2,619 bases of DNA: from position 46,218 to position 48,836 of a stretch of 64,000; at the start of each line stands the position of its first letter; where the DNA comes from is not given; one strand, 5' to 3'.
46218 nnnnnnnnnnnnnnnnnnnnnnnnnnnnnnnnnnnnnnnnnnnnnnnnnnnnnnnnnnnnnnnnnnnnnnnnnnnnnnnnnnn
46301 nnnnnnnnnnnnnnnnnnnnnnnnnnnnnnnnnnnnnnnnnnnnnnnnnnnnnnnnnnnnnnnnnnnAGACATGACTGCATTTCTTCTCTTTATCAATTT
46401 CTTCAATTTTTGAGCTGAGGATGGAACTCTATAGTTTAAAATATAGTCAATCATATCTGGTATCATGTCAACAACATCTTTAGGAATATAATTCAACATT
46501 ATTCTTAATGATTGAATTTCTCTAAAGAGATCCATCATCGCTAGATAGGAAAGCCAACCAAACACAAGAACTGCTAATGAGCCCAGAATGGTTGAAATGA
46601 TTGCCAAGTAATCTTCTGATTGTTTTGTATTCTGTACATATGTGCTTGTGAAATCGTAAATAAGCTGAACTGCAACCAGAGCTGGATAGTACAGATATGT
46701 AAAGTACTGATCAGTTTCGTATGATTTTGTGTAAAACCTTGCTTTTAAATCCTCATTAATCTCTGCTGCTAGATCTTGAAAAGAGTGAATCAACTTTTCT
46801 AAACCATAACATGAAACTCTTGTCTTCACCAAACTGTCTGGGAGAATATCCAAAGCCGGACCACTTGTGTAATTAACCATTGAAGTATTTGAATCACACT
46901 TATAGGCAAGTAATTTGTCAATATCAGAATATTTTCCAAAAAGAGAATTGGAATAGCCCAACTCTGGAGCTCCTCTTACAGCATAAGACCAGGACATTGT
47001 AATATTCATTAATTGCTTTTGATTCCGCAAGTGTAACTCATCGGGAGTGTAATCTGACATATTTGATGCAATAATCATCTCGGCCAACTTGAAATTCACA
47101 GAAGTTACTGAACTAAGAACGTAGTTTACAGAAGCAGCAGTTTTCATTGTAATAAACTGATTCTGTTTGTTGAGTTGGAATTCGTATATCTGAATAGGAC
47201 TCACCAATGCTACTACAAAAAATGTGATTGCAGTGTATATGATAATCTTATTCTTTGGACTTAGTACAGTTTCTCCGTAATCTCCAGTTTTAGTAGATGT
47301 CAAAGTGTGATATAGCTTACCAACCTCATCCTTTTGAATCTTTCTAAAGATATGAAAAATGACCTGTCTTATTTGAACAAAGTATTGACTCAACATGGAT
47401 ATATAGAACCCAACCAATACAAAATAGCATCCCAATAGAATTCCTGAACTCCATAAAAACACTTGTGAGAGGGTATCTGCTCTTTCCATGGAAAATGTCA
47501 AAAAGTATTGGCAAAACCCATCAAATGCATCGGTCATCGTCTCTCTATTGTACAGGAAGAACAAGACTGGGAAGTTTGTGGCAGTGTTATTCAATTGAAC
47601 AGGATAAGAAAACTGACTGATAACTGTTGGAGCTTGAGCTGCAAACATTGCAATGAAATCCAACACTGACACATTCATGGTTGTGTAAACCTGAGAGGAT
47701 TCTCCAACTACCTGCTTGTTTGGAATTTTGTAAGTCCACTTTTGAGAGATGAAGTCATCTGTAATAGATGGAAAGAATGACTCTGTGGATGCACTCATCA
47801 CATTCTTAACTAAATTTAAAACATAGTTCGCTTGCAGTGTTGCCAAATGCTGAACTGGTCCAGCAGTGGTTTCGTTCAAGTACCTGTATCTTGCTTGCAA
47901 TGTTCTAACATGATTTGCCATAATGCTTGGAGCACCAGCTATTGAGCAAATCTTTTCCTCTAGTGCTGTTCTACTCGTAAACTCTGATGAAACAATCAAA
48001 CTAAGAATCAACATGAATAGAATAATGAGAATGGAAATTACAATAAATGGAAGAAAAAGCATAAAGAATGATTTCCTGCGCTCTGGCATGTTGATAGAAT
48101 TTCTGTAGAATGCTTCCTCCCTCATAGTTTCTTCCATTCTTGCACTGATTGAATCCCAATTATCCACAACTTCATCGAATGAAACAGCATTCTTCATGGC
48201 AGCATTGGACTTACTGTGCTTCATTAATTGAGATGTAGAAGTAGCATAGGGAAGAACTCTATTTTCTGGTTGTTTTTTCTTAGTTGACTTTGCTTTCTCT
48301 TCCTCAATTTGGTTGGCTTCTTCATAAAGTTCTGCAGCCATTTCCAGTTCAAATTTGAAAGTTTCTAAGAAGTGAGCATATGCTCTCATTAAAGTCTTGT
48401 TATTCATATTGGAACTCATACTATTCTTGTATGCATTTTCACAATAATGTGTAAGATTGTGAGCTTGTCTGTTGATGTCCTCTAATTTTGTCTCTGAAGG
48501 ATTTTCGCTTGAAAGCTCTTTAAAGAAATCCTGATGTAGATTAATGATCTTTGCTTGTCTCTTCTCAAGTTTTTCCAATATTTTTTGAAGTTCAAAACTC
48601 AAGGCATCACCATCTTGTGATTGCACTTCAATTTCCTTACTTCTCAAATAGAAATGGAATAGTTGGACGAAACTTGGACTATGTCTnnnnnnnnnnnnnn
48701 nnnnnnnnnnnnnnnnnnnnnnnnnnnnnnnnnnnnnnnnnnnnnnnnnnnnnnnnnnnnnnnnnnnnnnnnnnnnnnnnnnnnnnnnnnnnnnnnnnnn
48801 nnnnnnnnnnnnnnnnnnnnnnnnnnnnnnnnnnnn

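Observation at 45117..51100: Head-to-tail tandem pair of two-TM receptor-type cyclases with a large extracellular domain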

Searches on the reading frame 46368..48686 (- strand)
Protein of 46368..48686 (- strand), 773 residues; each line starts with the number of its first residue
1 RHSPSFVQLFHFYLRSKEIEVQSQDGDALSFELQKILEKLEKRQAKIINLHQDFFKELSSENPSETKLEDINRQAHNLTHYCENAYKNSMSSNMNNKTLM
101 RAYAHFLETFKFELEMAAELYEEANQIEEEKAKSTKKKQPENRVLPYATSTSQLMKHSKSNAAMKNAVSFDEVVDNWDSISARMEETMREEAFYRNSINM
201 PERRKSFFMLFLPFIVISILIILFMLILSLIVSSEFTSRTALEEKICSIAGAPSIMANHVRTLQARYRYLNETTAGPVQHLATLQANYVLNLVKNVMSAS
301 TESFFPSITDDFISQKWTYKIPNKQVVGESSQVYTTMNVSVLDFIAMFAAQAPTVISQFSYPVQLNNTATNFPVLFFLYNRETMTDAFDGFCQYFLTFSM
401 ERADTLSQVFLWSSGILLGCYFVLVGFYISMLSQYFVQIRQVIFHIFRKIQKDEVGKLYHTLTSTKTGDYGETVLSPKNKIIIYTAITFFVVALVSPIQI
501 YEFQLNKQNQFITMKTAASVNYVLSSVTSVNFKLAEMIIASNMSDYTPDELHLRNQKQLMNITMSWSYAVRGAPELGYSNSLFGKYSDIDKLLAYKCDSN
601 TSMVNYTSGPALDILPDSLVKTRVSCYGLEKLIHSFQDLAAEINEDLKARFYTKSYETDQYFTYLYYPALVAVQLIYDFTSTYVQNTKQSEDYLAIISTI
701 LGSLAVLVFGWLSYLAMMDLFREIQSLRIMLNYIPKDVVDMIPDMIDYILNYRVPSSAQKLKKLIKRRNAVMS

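Call 7: find_homologous_proteins(query=window:46368-48686:-, max_evalue=0.001)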
Query window:46368-48686:-: 8000 candidates shared short words with the query, none scored E <= 0.001.

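Call 23: search_protein_representatives(protein=window:46368-48686:-)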
Query: 773 residues. Proteins with E-value up to 0.001 (for the whole library): 85; up to 1e-10: 57; up to 1e-30: 25. The best 85 are listed.
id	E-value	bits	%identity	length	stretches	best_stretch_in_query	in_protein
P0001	1.5e-122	427.2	61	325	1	161-469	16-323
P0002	2.4e-110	386.8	31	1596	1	1-756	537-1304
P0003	1.2e-101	358.1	32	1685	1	2-763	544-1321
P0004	2.4e-88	314.1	30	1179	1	2-759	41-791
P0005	2.3e-85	304.2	30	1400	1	1-761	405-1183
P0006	1.0e-71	259.1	28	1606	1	1-759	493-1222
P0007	4.2e-52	194.3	40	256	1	164-401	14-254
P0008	1.7e-47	179.1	39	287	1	537-768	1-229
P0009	2.4e-45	172.0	28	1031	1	7-762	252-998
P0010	1.1e-44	169.9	26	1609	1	22-761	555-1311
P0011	1.9e-44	169.0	33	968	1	2-376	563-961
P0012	2.3e-42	162.1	26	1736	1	8-753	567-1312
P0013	7.9e-42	160.3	24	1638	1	13-757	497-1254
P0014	7.3e-41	157.2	27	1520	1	9-763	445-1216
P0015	4.2e-39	151.4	25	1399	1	15-760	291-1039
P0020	2.4e-35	138.9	25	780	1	6-756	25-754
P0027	7.2e-30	120.8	29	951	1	14-398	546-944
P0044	1.9e-17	79.8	40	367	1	2-135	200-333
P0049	3.9e-14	68.8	27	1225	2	28-226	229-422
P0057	3.3e-11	59.1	27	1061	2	5-180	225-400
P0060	2.3e-08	49.8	22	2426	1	3-771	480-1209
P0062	7.0e-08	48.2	23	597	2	3-138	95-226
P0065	1.3e-07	47.2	25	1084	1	364-752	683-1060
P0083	1.9e-04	36.8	27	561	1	3-165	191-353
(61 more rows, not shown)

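Call 26: search_protein_families(library=pfam, proteins=[P0002, P0003, P0005, P0006, P0010, P0012], max_evalue=0.001)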
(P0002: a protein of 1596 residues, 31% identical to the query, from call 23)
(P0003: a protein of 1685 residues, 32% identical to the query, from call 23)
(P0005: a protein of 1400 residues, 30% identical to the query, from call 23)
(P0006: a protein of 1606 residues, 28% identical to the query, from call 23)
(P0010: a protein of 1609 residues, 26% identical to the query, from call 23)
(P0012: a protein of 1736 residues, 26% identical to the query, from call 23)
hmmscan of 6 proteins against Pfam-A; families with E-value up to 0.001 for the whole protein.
P0002 (1596 aa): 4 families
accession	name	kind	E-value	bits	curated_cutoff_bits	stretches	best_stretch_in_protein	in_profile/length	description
PF00211.25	Guanylate_cyc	-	1.4e-28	100.1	21.9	1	1486-1594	4-111/183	Adenylate and Guanylate cyclase catalytic domain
PF13426.13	PAS_9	-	1.8e-14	54.3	27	1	1344-1445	2-102/103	PAS domain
PF25474.1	TPR_TmcB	-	5e-14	52.7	27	1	568-669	23-124/125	TmcB, TPR repeats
PF00989.32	PAS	-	3.7e-10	40.3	22.6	1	1337-1444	5-113/113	PAS fold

P0003 (1685 aa): 5 families
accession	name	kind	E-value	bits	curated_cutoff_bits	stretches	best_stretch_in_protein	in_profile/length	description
PF00211.25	Guanylate_cyc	-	4.1e-57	193.2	21.9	1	1493-1672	4-182/183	Adenylate and Guanylate cyclase catalytic domain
PF13426.13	PAS_9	-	7e-15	55.6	27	1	1351-1452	2-102/103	PAS domain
PF25474.1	TPR_TmcB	-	1.3e-11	44.9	27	1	573-675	22-124/125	TmcB, TPR repeats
PF00989.32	PAS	-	3.3e-11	43.6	22.6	1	1342-1451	3-113/113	PAS fold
PF08448.16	PAS_4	-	0.00087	19.9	23.1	0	1348-1398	3-53/110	PAS fold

P0005 (1400 aa): 4 families
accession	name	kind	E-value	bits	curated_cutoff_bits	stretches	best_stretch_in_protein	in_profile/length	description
PF13426.13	PAS_9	-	3.1e-10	40.7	27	1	1220-1321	2-101/103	PAS domain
PF25474.1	TPR_TmcB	-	6e-08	33.1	27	1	434-535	16-123/125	TmcB, TPR repeats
PF24820.1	Diguanyl_cycl_sensor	-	9.7e-07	29.2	28.1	1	1221-1320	8-109/109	Diguanylate cyclase-like sensor domain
PF00989.32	PAS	-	3.7e-05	24.1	22.6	1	1212-1316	4-106/113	PAS fold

P0006 (1606 aa): 5 families
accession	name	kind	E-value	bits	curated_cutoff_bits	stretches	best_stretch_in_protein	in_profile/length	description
PF00211.25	Guanylate_cyc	-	2.3e-53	181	21.9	1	1389-1566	4-182/183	Adenylate and Guanylate cyclase catalytic domain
PF13426.13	PAS_9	-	1.2e-15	58.1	27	1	1252-1348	2-102/103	PAS domain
PF00989.32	PAS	-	8.6e-11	42.3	22.6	1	1242-1347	2-113/113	PAS fold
PF25474.1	TPR_TmcB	-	1.7e-09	38.1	27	1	522-623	23-124/125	TmcB, TPR repeats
PF08448.16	PAS_4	-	8.7e-06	26.4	23.1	1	1252-1350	6-108/110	PAS fold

P0010 (1609 aa): 4 families
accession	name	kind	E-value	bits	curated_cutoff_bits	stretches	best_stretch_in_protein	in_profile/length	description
PF00211.25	Guanylate_cyc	-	1.5e-32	113.1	21.9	1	1480-1609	3-126/183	Adenylate and Guanylate cyclase catalytic domain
PF25474.1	TPR_TmcB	-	6.1e-15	55.7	27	1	564-666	22-124/125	TmcB, TPR repeats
PF13426.13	PAS_9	-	8.7e-15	55.3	27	1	1339-1440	5-102/103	PAS domain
PF00989.32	PAS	-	3.9e-08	33.7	22.6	1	1326-1439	3-113/113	PAS fold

P0012 (1736 aa): 4 families
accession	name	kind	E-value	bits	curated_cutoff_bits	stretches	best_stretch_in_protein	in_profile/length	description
PF00211.25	Guanylate_cyc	-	4.3e-52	176.8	21.9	1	1483-1662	4-182/183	Adenylate and Guanylate cyclase catalytic domain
PF13426.13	PAS_9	-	2.2e-16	60.5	27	1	1337-1442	2-102/103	PAS domain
PF25474.1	TPR_TmcB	-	5.3e-14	52.7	27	1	594-693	25-124/125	TmcB, TPR repeats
PF00989.32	PAS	-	3.2e-09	37.2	22.6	1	1328-1432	3-102/113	PAS fold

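Call 28: list_cluster_members(proteins=[P0002, P0003, P0005, P0006, P0010, P0012, P0013, P0060, P0004, P0020])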
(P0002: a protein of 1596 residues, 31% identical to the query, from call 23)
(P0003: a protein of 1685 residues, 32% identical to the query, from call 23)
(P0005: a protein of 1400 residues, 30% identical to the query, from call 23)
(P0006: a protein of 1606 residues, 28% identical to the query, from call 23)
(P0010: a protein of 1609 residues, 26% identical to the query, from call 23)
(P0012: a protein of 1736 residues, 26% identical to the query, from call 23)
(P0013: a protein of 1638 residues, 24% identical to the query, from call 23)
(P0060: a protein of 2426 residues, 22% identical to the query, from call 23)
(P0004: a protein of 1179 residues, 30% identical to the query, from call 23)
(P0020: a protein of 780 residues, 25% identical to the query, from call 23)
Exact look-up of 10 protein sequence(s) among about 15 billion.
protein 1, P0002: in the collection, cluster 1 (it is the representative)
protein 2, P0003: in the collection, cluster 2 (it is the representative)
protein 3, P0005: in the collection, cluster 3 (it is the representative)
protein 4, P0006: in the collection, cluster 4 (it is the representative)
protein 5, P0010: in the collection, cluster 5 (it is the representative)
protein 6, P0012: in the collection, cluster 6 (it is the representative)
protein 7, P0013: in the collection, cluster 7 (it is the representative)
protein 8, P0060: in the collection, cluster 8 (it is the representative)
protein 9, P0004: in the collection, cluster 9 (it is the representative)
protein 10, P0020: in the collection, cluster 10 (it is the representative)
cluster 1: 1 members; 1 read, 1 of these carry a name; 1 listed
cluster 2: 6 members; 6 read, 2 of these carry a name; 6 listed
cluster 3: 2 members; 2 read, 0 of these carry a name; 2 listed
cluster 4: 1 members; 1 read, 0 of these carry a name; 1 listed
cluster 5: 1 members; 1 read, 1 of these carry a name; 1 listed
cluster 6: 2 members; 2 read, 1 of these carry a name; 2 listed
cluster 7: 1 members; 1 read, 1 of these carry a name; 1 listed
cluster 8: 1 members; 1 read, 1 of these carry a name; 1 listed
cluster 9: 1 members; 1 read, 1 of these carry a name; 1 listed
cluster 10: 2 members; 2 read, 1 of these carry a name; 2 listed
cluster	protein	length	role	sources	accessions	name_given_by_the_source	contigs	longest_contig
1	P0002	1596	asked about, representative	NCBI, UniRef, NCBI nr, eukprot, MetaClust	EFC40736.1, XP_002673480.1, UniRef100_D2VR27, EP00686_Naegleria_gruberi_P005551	predicted protein [Naegleria gruberi] | Predicted protein n=1 Tax=Naegleria gruberi TaxID=5762 RepID=D2VR27_NAEGR | uncharacterized protein NAEGRDRAFT_71437 [Naegleria gruberi]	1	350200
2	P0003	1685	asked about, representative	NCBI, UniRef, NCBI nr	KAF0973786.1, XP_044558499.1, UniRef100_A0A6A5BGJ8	hypothetical protein FDP41_007173 [Naegleria fowleri] | Adenylate and Guanylate cyclase catalytic domain containing protein n=1 Tax=Naegleria ... | uncharacterized protein FDP41_007173 [Naegleria fowleri]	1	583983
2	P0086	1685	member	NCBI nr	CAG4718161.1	unnamed protein product [Naegleria fowleri]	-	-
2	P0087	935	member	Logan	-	-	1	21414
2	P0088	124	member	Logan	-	-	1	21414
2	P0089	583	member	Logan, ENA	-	-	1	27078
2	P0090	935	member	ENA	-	-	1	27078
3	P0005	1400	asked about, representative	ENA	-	-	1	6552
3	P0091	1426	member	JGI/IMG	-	-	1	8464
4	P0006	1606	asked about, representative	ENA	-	-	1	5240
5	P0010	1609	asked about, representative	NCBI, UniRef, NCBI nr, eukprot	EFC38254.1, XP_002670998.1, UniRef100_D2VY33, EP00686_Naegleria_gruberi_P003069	predicted protein [Naegleria gruberi] | Predicted protein n=1 Tax=Naegleria gruberi TaxID=5762 RepID=D2VY33_NAEGR | uncharacterized protein NAEGRDRAFT_81665 [Naegleria gruberi]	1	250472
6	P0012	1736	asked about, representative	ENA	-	-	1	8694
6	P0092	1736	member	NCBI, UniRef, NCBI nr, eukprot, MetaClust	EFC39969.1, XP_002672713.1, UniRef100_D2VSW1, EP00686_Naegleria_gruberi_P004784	predicted protein [Naegleria gruberi] | Predicted protein n=1 Tax=Naegleria gruberi TaxID=5762 RepID=D2VSW1_NAEGR | uncharacterized protein NAEGRDRAFT_72081 [Naegleria gruberi]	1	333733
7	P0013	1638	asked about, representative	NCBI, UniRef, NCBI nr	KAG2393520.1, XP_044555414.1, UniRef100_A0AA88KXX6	hypothetical protein C9374_007051 [Naegleria lovaniensis] | Adenylate and Guanylate cyclase catalytic domain containing protein n=1 Tax=Naegleria ... | uncharacterized protein C9374_007051 [Naegleria lovaniensis]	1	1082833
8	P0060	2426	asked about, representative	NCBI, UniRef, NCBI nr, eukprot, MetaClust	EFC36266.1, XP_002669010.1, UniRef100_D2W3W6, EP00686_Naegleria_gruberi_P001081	predicted protein [Naegleria gruberi] | Predicted protein n=1 Tax=Naegleria gruberi TaxID=5762 RepID=D2W3W6_NAEGR | uncharacterized protein NAEGRDRAFT_60042 [Naegleria gruberi]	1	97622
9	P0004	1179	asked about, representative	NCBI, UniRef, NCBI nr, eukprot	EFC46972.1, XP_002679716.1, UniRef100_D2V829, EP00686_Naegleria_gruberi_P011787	hypothetical protein NAEGRDRAFT_78958 [Naegleria gruberi] | Uncharacterized protein FM179 n=1 Tax=Naegleria gruberi TaxID=5762 RepID=D2V829_NAEGR | uncharacterized protein NAEGRDRAFT_78958 [Naegleria gruberi]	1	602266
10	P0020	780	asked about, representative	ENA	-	-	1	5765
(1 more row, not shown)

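Call 43: predict_structure(alignment_id=A1)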
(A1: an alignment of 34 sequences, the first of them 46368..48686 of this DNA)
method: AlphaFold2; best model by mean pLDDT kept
length: 773 residues; sequences in the alignment: 34
mean_pLDDT: 82.4   pTM: 0.69
mean pLDDT of the five models: 82.4, 81.6, 80.3, 79.4, 79.1
residues with pLDDT >= 90: 346; 70-90: 291; 50-70: 81; < 50: 55
segments of 3 or more residues with pLDDT < 50: 139-181, 601-608
pLDDT, mean of each block of 10 residues (from residue 1): 72 74 57 84 90 91 88 91 90 85 91 87 88 63 41 34 32 39 67 86 84 93 94 90 92 93 89 81 92 92 87 92 65 81 95 94 80 90 93 93 92 94 92 86 87 88 61 76 93 94 91 91 93 90 78 94 92 79 88 68 46 60 76 92 91 88 89 91 90 93 95 92 90 89 87 68 67 68
secondary structure, 60 per line:
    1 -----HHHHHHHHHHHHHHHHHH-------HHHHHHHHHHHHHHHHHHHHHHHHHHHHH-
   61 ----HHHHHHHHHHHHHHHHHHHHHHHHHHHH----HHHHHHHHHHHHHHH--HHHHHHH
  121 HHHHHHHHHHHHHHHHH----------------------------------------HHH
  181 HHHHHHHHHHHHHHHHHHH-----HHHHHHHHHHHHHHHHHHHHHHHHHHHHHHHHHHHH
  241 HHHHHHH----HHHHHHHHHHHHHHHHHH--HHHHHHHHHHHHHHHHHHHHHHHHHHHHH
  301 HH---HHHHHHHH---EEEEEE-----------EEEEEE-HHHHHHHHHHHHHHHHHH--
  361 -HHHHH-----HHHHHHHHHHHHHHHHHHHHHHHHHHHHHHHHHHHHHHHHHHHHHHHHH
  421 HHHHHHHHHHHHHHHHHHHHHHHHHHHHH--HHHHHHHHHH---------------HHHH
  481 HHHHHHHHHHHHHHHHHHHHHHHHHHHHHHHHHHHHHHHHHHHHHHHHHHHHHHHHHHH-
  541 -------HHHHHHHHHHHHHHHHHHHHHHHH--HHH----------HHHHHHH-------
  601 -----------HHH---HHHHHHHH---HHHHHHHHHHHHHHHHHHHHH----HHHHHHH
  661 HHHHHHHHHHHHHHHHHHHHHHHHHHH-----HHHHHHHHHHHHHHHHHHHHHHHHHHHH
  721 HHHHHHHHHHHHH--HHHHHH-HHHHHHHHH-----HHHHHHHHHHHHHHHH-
elements in order (helices of 4 or more, strands of 3 or more residues): H6-23 H31-59 H65-92 H97-111 H114-137 H178-199 H205-247 H252-269 H272-302 H306-313 E317-322 E334-339 H341-358 H362-366 H372-449 H452-461 H477-539 H548-571 H587-593 H618-625 H629-649 H654-687 H693-733 H736-741 H743-751 H757-772
